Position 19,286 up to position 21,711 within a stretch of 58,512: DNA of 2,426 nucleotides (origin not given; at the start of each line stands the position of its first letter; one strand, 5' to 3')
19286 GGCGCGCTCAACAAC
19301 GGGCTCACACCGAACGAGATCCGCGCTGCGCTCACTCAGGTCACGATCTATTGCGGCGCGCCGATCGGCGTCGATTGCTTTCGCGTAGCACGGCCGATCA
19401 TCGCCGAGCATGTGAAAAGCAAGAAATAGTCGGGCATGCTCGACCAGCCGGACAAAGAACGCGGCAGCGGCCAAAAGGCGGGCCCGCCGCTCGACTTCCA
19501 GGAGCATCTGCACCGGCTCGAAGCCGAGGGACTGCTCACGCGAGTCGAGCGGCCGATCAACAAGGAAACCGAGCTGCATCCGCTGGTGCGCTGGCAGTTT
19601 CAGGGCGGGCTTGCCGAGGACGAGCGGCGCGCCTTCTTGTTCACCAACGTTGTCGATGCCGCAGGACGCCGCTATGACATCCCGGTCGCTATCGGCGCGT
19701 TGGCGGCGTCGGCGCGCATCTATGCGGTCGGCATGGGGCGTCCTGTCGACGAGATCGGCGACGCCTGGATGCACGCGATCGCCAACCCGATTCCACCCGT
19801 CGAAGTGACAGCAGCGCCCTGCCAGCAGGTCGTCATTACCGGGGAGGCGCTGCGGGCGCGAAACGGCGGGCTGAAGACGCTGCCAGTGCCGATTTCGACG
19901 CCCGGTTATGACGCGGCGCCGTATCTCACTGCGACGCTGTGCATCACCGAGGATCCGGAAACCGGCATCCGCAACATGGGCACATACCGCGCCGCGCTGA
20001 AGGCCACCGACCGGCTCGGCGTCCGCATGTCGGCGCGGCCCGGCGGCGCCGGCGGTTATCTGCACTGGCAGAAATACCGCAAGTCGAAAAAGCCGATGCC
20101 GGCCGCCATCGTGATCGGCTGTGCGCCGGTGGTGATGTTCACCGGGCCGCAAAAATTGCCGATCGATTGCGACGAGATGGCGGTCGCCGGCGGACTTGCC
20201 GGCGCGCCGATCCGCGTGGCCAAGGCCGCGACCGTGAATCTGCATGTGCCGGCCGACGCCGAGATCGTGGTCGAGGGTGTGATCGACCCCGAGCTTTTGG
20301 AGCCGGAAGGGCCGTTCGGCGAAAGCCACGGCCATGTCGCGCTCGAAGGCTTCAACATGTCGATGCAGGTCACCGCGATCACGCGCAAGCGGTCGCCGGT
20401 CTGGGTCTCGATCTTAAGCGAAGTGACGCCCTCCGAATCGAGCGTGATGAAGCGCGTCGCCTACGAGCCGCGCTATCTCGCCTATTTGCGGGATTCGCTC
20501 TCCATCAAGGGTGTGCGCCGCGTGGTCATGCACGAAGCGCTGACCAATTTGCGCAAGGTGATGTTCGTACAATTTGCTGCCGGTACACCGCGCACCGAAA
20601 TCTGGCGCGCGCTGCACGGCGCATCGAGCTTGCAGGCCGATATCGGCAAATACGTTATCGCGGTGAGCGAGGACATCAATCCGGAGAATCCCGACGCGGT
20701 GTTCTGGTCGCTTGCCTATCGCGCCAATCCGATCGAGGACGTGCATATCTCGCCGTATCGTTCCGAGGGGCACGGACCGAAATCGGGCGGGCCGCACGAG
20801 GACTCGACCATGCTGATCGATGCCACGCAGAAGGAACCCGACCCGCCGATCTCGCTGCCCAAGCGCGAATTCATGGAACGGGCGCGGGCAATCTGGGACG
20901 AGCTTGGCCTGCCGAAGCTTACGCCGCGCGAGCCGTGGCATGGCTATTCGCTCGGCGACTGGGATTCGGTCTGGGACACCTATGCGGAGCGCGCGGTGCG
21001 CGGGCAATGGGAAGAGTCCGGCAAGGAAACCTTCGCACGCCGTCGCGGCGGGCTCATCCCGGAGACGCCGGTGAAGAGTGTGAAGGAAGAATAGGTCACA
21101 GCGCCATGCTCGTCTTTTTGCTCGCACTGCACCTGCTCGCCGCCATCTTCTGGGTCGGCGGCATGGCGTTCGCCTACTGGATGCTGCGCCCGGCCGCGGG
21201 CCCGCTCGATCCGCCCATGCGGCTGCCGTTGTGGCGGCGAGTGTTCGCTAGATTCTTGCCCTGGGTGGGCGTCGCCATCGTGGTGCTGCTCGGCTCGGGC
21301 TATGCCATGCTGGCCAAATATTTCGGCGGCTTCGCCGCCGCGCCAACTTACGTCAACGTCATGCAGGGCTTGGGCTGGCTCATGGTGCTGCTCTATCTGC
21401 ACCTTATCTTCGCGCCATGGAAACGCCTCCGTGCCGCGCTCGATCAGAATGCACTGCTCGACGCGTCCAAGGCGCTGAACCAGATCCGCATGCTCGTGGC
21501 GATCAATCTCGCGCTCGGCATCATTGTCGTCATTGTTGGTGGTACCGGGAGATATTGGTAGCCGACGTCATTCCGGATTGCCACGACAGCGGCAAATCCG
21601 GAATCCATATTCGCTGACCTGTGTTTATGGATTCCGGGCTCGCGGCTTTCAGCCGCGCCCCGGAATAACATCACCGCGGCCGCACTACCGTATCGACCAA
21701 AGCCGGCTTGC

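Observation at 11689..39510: Accessory catabolic island built around three divergent UbiD decarboxylases and a single UbiX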

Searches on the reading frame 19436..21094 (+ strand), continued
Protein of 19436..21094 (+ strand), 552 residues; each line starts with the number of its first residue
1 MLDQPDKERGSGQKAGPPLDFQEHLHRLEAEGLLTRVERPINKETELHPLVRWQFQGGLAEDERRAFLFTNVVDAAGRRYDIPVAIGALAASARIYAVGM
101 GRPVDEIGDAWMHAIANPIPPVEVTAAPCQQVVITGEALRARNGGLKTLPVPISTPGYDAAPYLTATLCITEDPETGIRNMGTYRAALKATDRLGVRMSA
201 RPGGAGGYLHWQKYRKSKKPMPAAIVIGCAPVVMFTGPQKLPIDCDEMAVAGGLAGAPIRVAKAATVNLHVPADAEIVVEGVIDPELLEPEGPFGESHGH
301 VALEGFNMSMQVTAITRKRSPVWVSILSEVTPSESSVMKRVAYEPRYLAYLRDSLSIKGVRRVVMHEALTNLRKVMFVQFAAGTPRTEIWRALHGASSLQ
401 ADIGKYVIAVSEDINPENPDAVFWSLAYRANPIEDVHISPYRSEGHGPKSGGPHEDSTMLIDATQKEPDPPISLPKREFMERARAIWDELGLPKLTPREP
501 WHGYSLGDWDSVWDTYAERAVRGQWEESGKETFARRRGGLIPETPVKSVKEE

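Call 74: search_protein_families(library=pfam, proteins=[L004:19340-20389:-, L066:15261-16043:+, L043:16230-17489:-, L012:19040-19525:-], max_evalue=0.00001)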
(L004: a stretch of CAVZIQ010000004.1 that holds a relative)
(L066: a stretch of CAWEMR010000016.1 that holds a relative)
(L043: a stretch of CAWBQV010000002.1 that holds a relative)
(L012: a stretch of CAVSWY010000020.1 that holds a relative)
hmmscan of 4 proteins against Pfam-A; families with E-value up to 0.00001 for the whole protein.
L004:19340-20389:- (349 aa): 3 families
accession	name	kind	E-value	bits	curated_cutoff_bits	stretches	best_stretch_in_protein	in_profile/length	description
PF19112.6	VanA_C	-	2e-48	165.5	23.5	1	141-335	1-192/193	Vanillate O-demethylase oxygenase C-terminal domain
PF00355.32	Rieske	-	3.7e-23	81.7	20.3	1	7-94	2-84/88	Rieske [2Fe-2S] domain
PF19298.5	KshA_C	-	6.3e-07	30.1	23.3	0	117-167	9-63/207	3-Ketosteroid 9alpha-hydroxylase C-terminal domain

L066:15261-16043:+ (260 aa): 1 family
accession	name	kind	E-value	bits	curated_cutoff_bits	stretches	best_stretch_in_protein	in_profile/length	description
PF00497.25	SBP_bac_3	-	5e-29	101.2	26.4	1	29-253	1-131/132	Bacterial extracellular solute-binding proteins, family 3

L043:16230-17489:- (419 aa): 1 family
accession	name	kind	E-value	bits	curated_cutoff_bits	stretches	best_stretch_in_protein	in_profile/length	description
PF14295.12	PAN_4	-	7.4e-14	52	27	1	344-394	1-51/51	PAN domain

L012:19040-19525:- (161 aa): 0 families

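Call 92: search_dna_similar(query=window:19436-21094:+, collection=plasmids, mode=protein, max_rows=15, max_evalue=1e-40)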
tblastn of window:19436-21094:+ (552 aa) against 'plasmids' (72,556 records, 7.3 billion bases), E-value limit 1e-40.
Records with a match: 11; places in all: 11; records where one place covers at least 80% of the query: 10.
Best place of each record, by identity: 60-80% 10; <60% 1.
By first word of the organism name: Sinorhizobium 7; Neorhizobium 1; Phyllobacterium 1; Rhizobium 1; Paraburkholderia 1.
By predicted mobility (MOB-suite, as given by PLSDB): conjugative 7; non-mobilizable 4.
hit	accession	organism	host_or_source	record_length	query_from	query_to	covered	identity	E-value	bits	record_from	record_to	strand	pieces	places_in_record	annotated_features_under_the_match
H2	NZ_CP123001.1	Neorhizobium petrolearium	single cell,petroleum contaminated soil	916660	18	551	97%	66.9%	0e+0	731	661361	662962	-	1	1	UbiD family decarboxylase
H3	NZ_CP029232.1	Sinorhizobium fredii CCBAU 45436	Glycine max,cell culture,plant root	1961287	18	552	97%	66.7%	0e+0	730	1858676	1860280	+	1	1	record has no annotation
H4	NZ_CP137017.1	Sinorhizobium fredii GR64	Phaseolus vulgaris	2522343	18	552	97%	66.4%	0e+0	728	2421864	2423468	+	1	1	record has no annotation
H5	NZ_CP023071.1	Sinorhizobium fredii CCBAU 83666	G.max,nodule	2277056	18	552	97%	66.2%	0e+0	726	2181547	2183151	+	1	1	record has no annotation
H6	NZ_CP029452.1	Sinorhizobium fredii CCBAU 25509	Glycine soja,cell culture,plant root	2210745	18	552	97%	66.2%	0e+0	726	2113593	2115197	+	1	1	record has no annotation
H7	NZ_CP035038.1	Sinorhizobium fredii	single cell,soil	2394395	18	552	97%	66.2%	0e+0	726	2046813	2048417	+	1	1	none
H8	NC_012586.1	Sinorhizobium fredii NGR234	-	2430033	18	552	97%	65.8%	0e+0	726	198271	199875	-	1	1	record has no annotation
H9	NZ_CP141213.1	Sinorhizobium meliloti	alfalfa,Isolate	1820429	18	551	97%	65.5%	0e+0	723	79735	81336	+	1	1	none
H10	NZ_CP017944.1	Phyllobacterium zundukense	Oxytropis triphylla,cell culture,root ...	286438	13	552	98%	64.5%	0e+0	719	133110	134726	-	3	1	none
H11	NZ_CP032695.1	Rhizobium jaguaris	Calliandra grandiflora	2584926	18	447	78%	69.8%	0e+0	609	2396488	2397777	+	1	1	none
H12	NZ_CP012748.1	Paraburkholderia caribensis MBA4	soil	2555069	21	538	94%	54.7%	1e-177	563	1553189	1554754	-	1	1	none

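Call 94: get_annotated_region(hit=H2, flank=12000)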
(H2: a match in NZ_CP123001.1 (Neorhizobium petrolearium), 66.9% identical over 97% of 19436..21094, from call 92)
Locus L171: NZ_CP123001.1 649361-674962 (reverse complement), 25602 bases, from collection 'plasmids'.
description: Neorhizobium petrolearium strain OS53 plasmid unnamed1, complete sequence
organism: Neorhizobium petrolearium (NCBI taxid 515361)
taxonomy: Bacteria; Pseudomonadota; Alphaproteobacteria; Hyphomicrobiales; Rhizobiaceae; Neorhizobium; Neorhizobium petrolearium
host: -; source: single cell,petroleum contaminated soil; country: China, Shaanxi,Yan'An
typing (MOB-suite, as given by PLSDB): non-mobilizable
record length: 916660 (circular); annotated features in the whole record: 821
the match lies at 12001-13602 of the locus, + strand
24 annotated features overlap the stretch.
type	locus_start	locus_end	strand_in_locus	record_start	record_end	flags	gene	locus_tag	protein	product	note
CDS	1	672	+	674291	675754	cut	-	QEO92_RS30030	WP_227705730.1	sulfatase-like hydrolase/transferase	-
CDS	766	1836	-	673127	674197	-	modC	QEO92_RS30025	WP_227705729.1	molybdenum ABC transporter ATP-binding protein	GO:0015689 - molybdate ion transport [Evidence IEA]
CDS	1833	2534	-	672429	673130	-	modB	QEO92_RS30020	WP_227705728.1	molybdate ABC transporter permease subunit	GO:0015689 - molybdate ion transport [Evidence IEA]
CDS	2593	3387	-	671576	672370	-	modA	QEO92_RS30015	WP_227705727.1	molybdate ABC transporter substrate-binding protein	GO:0015689 - molybdate ion transport [Evidence IEA]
CDS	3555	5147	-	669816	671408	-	ggt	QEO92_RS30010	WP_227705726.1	gamma-glutamyltransferase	GO:0006750 - glutathione biosynthetic process [Evidence IEA]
CDS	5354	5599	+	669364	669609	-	-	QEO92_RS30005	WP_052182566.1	hypothetical protein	-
CDS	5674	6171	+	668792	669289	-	-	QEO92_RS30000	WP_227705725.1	MarR family transcriptional regulator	-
CDS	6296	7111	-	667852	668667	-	-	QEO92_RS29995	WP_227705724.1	xanthine dehydrogenase family protein subunit M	-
CDS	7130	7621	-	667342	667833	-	-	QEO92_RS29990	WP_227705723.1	(2Fe-2S)-binding protein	-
CDS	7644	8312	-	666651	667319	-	-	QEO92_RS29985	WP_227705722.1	carbon monoxide dehydrogenase subunit G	-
CDS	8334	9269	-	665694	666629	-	-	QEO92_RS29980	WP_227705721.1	ABC transporter substrate-binding protein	-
CDS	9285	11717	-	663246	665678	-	-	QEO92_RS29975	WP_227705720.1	xanthine dehydrogenase family protein molybdopterin-binding subunit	-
CDS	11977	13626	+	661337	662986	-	-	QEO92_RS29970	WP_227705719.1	UbiD family decarboxylase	-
CDS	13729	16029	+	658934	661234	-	-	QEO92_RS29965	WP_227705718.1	xanthine dehydrogenase family protein molybdopterin-binding subunit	-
CDS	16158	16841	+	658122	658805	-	-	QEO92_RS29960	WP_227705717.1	GntR family transcriptional regulator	-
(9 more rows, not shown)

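Call 105: find_encoding_contigs(protein=P0003, flank=10000, max_places=1)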
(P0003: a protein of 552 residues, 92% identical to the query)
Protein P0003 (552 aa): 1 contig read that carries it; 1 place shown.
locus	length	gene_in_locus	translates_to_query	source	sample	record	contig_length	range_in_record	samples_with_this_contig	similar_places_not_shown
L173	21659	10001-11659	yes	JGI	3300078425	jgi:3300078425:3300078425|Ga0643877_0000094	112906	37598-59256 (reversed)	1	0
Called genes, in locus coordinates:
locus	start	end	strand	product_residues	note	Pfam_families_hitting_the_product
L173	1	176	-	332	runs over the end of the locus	PF03401:TctC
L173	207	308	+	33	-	-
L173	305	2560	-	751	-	PF20256:MoCoBD_2, PF02738:MoCoBD_1, PF20256:MoCoBD_2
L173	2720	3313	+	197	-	PF13577:SnoaL_4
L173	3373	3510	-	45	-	-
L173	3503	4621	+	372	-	PF00190:Cupin_1 (faint), PF07883:Cupin_2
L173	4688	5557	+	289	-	PF00941:FAD_binding_5, PF03450:CO_deh_flav_C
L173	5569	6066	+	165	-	PF00111:Fer2, PF13085:Fer2_3 (weak), PF01799:Fer2_2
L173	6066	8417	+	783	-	PF01315:Ald_Xan_dh_C, PF02738:MoCoBD_1, PF20256:MoCoBD_2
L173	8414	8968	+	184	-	PF09523:DUF2390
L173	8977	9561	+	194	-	PF02441:Flavoprotein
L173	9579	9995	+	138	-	PF02627:CMD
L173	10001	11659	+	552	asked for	PF20695:UbiD_N (weak), PF01977:UbiD, PF20696:UbiD_C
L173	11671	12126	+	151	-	PF05425:CopD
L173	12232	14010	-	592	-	PF02776:TPP_enzyme_N, PF02775:TPP_enzyme_C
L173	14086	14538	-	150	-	PF00111:Fer2, PF13085:Fer2_3 (weak), PF01799:Fer2_2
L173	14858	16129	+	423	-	PF13433:Peripla_BP_5, PF13458:Peripla_BP_6, PF01094:ANF_receptor (weak)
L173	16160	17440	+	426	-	PF13433:Peripla_BP_5, PF13458:Peripla_BP_6, PF01094:ANF_receptor (weak)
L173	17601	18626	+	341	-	PF01717:Meth_synt_2, PF01208:URO-D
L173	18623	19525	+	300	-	PF04444:Dioxygenase_N, PF00775:Dioxygenase_C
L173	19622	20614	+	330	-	PF00389:2-Hacid_dh, PF02826:2-Hacid_dh_C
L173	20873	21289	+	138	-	-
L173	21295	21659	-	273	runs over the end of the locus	PF00528:BPD_transp_1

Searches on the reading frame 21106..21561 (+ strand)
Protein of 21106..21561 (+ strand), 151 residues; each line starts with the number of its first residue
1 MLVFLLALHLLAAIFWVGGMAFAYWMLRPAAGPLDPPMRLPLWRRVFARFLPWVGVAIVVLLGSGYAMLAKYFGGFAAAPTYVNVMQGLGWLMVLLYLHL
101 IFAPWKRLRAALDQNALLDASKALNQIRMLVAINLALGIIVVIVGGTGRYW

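Call 51: search_protein_families(library=pfam, proteins=[window:21106-21561:+])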
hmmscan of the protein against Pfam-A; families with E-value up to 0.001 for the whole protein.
window:21106-21561:+ (151 aa): 1 family
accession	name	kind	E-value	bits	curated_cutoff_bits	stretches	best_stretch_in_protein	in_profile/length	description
PF05425.18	CopD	-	2.9e-08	34.5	32.1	1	45-145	2-102/105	Copper resistance protein D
